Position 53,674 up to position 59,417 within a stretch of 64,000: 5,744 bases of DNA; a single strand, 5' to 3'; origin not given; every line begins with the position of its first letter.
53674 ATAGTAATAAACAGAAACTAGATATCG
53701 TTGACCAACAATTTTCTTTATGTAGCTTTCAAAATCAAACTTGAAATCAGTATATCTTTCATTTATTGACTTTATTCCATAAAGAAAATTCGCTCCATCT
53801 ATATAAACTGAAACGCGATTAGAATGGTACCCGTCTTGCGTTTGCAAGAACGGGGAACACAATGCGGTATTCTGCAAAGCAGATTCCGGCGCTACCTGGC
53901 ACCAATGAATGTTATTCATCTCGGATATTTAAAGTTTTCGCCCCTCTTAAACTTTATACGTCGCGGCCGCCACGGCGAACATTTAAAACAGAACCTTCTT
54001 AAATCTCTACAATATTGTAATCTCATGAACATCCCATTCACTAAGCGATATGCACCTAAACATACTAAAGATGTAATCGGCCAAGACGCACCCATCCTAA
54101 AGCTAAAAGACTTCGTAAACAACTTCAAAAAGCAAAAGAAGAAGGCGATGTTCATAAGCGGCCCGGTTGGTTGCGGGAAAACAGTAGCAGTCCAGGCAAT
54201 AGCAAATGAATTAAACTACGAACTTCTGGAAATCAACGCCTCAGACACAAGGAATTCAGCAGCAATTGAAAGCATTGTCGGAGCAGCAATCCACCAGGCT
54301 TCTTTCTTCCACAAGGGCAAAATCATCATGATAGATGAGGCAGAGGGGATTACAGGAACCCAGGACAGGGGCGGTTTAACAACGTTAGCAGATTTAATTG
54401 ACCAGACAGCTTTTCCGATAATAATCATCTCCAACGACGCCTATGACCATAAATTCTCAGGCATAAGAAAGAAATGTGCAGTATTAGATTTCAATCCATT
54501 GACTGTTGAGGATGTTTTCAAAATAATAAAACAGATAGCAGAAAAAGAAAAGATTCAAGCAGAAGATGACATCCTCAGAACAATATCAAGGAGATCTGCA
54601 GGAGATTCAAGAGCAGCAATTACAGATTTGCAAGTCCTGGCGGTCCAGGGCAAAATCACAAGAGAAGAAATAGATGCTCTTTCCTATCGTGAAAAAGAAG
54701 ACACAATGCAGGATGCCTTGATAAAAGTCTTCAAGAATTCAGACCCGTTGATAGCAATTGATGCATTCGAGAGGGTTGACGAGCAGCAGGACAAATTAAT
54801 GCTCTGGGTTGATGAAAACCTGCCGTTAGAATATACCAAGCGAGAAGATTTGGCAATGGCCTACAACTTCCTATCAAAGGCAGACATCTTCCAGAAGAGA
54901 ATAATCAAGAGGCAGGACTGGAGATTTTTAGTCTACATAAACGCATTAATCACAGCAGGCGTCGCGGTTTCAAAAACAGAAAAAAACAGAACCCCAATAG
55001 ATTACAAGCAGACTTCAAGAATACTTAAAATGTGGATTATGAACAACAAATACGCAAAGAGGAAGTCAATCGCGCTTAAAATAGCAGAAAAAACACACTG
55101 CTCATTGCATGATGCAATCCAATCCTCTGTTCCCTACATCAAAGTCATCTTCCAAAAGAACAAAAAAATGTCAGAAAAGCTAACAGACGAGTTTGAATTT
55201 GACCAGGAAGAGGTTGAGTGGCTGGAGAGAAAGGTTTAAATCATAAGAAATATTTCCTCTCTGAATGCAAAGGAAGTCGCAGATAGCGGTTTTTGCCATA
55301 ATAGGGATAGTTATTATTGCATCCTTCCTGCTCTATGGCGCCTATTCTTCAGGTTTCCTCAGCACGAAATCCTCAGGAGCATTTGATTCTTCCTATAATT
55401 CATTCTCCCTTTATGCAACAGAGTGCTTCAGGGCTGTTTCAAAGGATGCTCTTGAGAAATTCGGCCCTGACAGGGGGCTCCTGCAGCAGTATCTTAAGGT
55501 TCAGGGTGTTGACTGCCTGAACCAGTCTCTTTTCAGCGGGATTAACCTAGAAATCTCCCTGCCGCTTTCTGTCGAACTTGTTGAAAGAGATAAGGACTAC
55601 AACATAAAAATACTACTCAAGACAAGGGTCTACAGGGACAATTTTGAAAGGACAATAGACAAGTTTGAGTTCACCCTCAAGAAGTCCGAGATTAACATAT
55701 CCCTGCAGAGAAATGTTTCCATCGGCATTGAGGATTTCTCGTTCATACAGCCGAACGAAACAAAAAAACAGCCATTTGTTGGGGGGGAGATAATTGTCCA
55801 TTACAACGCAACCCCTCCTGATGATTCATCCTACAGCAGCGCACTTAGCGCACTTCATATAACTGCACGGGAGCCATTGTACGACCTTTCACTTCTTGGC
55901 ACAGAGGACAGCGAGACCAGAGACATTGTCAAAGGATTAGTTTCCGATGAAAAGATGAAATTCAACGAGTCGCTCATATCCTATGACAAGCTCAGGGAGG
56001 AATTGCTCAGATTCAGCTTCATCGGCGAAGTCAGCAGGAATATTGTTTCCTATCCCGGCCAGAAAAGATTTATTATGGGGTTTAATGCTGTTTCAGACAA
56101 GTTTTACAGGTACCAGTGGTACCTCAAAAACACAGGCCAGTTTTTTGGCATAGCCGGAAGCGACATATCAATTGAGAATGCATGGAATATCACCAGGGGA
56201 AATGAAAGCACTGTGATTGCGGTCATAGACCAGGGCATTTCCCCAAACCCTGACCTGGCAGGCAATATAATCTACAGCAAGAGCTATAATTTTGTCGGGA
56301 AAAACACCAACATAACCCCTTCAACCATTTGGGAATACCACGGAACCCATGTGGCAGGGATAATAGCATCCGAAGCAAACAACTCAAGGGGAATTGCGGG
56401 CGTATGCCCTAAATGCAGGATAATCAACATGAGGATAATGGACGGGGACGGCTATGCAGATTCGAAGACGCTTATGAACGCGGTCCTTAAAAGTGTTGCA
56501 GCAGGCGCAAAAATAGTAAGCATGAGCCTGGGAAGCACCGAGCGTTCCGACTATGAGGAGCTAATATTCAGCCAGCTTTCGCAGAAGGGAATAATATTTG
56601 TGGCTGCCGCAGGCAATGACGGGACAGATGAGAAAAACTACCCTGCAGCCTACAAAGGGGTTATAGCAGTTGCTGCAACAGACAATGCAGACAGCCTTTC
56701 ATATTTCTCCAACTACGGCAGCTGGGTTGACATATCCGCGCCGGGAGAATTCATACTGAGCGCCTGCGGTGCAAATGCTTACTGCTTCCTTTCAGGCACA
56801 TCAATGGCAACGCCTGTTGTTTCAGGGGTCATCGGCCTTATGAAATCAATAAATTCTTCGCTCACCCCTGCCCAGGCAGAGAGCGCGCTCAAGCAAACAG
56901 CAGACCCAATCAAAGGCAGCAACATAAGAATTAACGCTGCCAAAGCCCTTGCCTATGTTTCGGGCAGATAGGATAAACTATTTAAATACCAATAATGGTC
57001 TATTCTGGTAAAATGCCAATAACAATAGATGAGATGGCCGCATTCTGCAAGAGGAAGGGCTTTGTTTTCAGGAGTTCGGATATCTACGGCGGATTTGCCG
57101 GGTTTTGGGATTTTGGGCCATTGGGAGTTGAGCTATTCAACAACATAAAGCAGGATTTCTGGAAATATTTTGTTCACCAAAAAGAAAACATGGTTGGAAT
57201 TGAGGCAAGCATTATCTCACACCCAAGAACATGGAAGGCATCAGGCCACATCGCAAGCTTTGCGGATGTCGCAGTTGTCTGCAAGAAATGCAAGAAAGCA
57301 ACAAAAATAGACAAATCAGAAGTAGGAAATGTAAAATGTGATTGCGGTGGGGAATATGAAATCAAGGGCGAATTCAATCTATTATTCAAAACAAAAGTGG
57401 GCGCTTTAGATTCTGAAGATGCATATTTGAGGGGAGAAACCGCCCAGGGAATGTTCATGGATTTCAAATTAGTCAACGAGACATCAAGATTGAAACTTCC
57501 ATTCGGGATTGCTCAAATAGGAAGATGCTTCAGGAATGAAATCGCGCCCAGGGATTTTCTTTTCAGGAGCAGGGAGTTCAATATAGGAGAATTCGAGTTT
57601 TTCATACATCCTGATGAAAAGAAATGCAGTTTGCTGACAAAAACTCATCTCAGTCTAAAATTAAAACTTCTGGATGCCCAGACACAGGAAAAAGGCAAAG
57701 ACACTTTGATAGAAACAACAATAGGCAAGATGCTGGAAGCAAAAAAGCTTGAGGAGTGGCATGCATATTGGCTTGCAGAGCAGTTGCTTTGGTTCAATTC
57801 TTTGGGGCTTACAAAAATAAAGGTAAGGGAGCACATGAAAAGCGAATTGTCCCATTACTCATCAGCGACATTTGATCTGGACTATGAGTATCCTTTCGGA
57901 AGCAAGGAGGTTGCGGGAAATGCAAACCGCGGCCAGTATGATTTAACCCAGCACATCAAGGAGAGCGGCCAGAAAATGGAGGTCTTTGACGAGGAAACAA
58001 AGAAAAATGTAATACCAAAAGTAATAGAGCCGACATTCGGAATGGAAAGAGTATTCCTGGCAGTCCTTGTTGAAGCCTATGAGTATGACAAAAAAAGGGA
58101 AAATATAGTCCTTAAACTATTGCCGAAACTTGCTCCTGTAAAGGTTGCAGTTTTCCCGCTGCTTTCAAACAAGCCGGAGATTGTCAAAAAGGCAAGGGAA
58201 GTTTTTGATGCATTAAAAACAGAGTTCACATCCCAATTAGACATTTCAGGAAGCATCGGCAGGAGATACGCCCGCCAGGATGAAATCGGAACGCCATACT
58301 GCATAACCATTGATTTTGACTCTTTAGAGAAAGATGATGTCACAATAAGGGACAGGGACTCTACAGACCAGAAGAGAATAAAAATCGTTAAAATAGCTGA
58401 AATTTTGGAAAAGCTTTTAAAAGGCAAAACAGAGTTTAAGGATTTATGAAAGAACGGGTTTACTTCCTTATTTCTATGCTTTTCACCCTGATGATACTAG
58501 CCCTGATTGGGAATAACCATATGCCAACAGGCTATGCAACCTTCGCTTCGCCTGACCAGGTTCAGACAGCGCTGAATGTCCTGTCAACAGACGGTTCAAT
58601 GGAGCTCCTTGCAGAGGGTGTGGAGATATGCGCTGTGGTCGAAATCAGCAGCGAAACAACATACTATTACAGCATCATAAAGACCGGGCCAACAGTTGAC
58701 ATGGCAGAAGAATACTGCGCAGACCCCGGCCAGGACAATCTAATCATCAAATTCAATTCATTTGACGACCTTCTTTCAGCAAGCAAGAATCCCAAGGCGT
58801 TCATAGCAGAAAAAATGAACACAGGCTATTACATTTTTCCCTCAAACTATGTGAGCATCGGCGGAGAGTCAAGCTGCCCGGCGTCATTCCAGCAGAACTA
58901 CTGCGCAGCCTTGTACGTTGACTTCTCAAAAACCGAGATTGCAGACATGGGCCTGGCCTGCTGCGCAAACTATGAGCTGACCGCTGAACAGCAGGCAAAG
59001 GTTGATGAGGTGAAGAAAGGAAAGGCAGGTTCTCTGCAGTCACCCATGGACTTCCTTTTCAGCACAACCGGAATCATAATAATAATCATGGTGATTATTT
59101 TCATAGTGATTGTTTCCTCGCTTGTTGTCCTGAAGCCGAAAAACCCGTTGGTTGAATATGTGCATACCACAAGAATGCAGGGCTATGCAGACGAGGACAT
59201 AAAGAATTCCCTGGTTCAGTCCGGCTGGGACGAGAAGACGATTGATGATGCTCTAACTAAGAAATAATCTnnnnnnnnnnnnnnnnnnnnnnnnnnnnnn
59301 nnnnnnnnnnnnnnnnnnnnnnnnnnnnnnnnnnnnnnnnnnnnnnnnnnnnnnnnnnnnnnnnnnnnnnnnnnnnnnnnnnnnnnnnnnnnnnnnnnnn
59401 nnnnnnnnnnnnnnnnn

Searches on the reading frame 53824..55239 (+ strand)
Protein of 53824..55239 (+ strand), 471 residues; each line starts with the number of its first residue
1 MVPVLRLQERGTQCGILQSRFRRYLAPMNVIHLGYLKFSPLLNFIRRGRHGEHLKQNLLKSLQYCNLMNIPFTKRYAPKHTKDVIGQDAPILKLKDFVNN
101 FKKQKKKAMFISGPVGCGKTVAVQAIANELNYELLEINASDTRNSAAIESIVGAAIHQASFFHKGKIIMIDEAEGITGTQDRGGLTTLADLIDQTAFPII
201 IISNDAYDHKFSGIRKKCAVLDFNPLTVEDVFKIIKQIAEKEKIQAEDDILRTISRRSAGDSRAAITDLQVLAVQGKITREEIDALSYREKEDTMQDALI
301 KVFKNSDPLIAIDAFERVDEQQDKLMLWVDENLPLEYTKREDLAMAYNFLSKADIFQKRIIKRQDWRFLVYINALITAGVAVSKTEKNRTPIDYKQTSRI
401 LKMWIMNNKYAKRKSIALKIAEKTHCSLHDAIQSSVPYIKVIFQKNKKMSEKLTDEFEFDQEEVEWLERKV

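Call 14: find_encoding_contigs(protein=window:53824-55239:+, flank=10000, max_places=6)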
Protein window:53824-55239:+ (471 aa): no gene with exactly this product is on record in the collection.

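Call 17: find_related_loci(query=window:54025-55236:+, collection=genome_contigs, flank=10000)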
Query seq(404 aa) (404 aa) in genome_contigs; peptide patterns used: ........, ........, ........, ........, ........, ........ (x = any residue, [..] = any of these).
102 stretches matched a pattern; 1 encode a relative of the query (tblastn E <= 1e-3); 1 distinct loci.
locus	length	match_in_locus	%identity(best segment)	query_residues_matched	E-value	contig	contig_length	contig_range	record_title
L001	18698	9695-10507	19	1-253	4e-7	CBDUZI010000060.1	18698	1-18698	MAG TPA_asm: uncultured bacterium isolate SRR22302359_metabat2_40 genome assembly, contig: ERZ25073601.547, whole genome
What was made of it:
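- Tried and rejected: The genome_contigs scan with RFC-L (call 17) returned only an irrelevant bacterial locus.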

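Call 18: find_homologous_proteins(query=window:54025-55236:+, max_evalue=1e-20)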
Query seq(404 aa) (404 aa): 785 proteins with E <= 1e-20 among 5615 candidates; the best 120 are listed.
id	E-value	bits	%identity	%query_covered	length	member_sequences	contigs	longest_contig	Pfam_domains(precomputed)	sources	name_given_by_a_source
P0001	5.6e-261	883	100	100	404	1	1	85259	PF13173.13,PF00004.36,PF13401.13,PF21960.3,PF03215.22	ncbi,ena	-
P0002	1.4e-238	809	92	100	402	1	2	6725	PF13173.13,PF00004.36,PF13401.13,PF21960.3,PF03215.22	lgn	-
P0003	1.4e-238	809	92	100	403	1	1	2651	PF13173.13,PF00004.36,PF13401.13,PF21960.3,PF03215.22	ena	-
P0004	2.4e-228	776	89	100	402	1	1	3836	PF13173.13,PF00004.36,PF13401.13,PF21960.3,PF03215.22,PF13191.13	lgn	-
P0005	9.1e-209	711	78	99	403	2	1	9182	PF13173.13,PF00004.36,PF13401.13,PF05673.20,PF03215.22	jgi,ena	-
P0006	2.3e-195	667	73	100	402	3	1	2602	PF13173.13,PF00004.36,PF13401.13,PF03215.22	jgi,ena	-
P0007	3.0e-191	653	72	99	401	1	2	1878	PF00004.36,PF13401.13,PF03215.22,PF13191.13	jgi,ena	-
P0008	1.3e-182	625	69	100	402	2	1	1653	PF13173.13,PF00004.36,PF13401.13,PF07728.21,PF03215.22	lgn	-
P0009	1.9e-179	615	68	99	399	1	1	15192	PF00004.36,PF13401.13,PF03215.22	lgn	-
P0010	4.3e-177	607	68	100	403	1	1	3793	PF13173.13,PF00004.36,PF21960.3,PF05673.20,PF03215.22,PF13191.13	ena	-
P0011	4.1e-174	597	65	100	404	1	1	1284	PF13173.13,PF00004.36,PF13401.13,PF21960.3,PF03215.22,PF13191.13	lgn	-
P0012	6.1e-173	593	65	100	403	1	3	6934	PF13173.13,PF12775.14,PF00004.36,PF13401.13,PF05673.20,PF05496.19,PF03215.22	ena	-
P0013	2.4e-159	549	63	99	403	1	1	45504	PF13173.13,PF00004.36,PF13401.13,PF03215.22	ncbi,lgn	ncbi:MAG: replication factor C large subunit [Candidatus Woesearchaeota archaeon]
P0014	7.3e-146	504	58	99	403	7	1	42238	PF13173.13,PF00004.36,PF22608.3,PF21960.3,PF05673.20,PF03215.22,PF13191.13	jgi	jgi:replication factor C large subunit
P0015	6.2e-141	488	54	99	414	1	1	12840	PF13173.13,PF00004.36,PF13401.13,PF21960.3,PF03215.22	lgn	-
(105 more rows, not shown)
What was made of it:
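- Host identity: the closest named RFC-L homologues are Woesearchaeota or Nanoarchaeota (call 18).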

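Call 21: find_encoding_contigs(protein=P0002, flank=10000, max_places=4)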
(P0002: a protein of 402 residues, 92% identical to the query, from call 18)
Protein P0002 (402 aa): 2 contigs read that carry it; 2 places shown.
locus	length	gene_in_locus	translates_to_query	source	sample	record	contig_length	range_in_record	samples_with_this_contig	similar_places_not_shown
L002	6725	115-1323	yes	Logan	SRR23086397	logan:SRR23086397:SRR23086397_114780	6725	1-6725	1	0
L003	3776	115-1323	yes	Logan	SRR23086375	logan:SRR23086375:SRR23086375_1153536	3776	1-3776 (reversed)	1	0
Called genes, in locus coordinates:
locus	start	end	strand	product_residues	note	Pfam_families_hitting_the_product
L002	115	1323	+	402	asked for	PF03215:Rad17 (weak), PF13173:AAA_14 (weak), PF13401:AAA_22 (faint), PF00004:AAA, PF21960:RCF1-5-like_lid (weak)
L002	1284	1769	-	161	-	-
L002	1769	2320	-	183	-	PF01909:NTP_transf_2, PF18765:Polbeta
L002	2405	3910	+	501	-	PF00587:tRNA-synt_2b, PF03129:HGTP_anticodon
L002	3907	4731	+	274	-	-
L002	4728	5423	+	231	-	PF00702:Hydrolase (weak)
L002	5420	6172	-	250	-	PF01875:Memo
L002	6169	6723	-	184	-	?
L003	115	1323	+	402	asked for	PF03215:Rad17 (weak), PF13173:AAA_14 (weak), PF13401:AAA_22 (faint), PF00004:AAA, PF21960:RCF1-5-like_lid (weak)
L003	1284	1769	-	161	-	-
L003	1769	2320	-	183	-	PF01909:NTP_transf_2, PF18765:Polbeta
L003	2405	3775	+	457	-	?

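Call 22: find_encoding_contigs(protein=P0005, flank=10000, max_places=4)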
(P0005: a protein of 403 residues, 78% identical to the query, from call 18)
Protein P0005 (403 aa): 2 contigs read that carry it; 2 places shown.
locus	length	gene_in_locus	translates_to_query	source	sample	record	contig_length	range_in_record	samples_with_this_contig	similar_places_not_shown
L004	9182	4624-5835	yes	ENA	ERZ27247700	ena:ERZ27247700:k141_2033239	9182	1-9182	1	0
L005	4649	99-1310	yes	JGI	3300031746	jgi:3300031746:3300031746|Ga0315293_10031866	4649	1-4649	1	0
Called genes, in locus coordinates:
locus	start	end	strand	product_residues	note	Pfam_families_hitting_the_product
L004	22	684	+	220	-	PF01269:Fibrillarin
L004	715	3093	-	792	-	PF00133:tRNA-synt_1, PF01406:tRNA-synt_1e (faint), PF09334:tRNA-synt_1g, PF13603:tRNA-synt_1_2 (faint), PF08264:Anticodon_1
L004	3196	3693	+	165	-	PF08433:KTI12 (weak), PF13238:AAA_18, PF13671:AAA_33, PF01202:SKI (faint)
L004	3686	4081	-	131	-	PF13470:PIN_3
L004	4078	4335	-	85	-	-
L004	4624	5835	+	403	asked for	PF03215:Rad17, PF05673:DUF815 (faint), PF13401:AAA_22 (faint), PF00004:AAA, PF13173:AAA_14 (faint)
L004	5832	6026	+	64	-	PF26477:DUF8150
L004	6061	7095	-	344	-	-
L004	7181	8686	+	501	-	PF00587:tRNA-synt_2b, PF03129:HGTP_anticodon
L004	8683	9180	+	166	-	?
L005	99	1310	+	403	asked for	PF03215:Rad17, PF05673:DUF815 (faint), PF13401:AAA_22 (faint), PF00004:AAA, PF13173:AAA_14 (faint)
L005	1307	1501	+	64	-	PF26477:DUF8150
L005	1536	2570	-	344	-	-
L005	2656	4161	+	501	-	PF00587:tRNA-synt_2b, PF03129:HGTP_anticodon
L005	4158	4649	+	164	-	?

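Call 23: find_encoding_contigs(protein=P0009, flank=10000, max_places=4)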
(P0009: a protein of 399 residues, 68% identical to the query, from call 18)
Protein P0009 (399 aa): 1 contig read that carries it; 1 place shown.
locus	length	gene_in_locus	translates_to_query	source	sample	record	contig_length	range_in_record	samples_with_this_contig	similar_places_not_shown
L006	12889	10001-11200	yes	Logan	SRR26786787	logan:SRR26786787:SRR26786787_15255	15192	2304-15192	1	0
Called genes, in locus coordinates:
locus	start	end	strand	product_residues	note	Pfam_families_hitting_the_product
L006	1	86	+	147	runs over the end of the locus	PF00293:NUDIX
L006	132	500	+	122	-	PF12680:SnoaL_2 (weak)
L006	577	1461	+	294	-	PF02355:SecD_SecF_C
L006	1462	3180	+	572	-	PF02355:SecD_SecF_C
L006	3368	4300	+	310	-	PF01798:Nop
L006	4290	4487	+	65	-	-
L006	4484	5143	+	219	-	PF01269:Fibrillarin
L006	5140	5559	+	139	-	PF01467:CTP_transf_like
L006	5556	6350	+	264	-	PF00149:Metallophos, PF12850:Metallophos_2 (faint), PF14582:Metallophos_3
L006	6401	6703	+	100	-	-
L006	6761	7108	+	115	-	-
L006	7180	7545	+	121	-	-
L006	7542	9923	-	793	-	PF00133:tRNA-synt_1, PF01406:tRNA-synt_1e (faint), PF09334:tRNA-synt_1g, PF08264:Anticodon_1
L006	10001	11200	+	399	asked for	PF03215:Rad17 (weak), PF13401:AAA_22 (faint), PF00004:AAA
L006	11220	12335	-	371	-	PF13433:Peripla_BP_5, PF13458:Peripla_BP_6, PF01094:ANF_receptor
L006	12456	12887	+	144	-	?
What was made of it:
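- It is absent from the aaRS-RFC-L interval of L004 and L006 (calls 22, 23).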

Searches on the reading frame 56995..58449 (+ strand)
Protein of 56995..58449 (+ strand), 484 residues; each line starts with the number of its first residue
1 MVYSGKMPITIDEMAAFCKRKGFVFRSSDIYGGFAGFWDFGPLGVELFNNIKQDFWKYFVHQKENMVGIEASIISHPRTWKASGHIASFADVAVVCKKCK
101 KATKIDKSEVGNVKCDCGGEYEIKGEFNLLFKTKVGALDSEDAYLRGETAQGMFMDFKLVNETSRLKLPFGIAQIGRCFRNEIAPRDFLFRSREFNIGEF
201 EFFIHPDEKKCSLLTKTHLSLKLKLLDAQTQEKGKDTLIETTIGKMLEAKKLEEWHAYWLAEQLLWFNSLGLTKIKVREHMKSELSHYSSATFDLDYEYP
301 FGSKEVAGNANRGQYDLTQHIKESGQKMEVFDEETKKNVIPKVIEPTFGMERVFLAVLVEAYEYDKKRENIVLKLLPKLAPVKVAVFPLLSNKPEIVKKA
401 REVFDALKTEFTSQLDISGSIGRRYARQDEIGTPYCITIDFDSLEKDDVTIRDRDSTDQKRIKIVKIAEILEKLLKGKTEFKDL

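Call 16: find_encoding_contigs(protein=window:56995-58449:+, flank=10000, max_places=8)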
Protein window:56995-58449:+ (484 aa): no gene with exactly this product is on record in the collection.

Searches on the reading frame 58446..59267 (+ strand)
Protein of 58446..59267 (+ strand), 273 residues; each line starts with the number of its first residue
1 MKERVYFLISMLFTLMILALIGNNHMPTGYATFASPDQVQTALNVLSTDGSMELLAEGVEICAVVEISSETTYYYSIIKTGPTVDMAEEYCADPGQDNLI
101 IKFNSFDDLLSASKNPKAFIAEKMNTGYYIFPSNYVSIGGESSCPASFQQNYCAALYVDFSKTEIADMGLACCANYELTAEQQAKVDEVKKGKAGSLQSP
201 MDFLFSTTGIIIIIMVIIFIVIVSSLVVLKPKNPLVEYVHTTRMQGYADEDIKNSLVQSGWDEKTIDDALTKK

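Call 94: search_protein_families(library=pfam, proteins=[window:58446-59267:+], max_evalue=0.001)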
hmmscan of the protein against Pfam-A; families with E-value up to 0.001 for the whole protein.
window:58446-59267:+ (273 aa): 1 family
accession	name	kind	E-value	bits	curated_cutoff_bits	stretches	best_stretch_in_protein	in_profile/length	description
PF11337.13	DUF3139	-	0.00093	20.2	27.3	0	210-259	5-55/83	Protein of unknown function (DUF3139)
